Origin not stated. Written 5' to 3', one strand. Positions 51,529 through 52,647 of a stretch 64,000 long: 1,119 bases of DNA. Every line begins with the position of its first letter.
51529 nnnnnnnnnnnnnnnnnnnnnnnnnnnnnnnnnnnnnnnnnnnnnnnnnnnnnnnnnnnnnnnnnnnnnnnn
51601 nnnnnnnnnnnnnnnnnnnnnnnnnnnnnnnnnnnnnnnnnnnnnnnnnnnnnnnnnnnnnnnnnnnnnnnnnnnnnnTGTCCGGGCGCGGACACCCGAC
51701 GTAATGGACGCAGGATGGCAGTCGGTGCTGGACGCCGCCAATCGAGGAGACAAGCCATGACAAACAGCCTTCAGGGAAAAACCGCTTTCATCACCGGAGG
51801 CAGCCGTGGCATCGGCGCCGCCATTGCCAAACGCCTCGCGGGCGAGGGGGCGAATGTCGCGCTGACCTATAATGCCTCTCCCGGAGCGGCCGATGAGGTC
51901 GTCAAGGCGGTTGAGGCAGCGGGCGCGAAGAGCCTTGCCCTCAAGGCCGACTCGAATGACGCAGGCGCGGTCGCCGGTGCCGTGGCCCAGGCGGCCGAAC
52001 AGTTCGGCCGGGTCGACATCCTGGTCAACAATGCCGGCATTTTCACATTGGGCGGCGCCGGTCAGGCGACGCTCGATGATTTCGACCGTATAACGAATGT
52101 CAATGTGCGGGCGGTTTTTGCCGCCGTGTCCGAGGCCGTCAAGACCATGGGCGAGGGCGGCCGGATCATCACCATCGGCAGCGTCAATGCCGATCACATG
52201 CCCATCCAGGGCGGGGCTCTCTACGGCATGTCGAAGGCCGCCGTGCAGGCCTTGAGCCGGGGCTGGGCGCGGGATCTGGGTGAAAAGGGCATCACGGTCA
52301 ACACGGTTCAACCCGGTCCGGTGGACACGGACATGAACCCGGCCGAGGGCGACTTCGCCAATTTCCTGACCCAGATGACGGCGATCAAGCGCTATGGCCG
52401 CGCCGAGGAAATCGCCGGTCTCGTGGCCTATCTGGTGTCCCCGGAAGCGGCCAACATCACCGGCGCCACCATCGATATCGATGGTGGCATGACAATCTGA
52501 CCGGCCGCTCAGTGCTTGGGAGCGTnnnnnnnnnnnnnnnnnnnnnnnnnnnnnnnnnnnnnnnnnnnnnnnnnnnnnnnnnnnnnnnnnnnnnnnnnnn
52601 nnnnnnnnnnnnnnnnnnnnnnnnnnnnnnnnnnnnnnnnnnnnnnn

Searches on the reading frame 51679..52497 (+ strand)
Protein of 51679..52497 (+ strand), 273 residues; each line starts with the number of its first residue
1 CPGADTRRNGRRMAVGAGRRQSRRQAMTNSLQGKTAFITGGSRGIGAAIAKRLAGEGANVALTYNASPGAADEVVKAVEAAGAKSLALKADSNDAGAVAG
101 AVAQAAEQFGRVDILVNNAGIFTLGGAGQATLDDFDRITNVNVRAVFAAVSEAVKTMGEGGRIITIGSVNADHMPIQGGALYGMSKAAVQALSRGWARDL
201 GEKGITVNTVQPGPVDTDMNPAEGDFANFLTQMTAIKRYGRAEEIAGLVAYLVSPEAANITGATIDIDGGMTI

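Call 73: search_protein_families(library=pfam, proteins=[window:51679-52497:+], max_evalue=0.00001)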
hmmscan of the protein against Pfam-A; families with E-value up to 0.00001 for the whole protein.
window:51679-52497:+ (273 aa): 3 families
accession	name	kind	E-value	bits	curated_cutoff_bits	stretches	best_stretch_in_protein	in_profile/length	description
PF13561.12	adh_short_C2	-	2.1e-60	204.7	27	1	43-272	6-236/236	Enoyl-(Acyl carrier protein) reductase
PF00106.31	adh_short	-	1.6e-50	171.8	26.6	1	34-222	1-189/195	short chain dehydrogenase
PF08659.16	KR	-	1.8e-08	34.9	22.6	1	35-208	2-174/180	KR domain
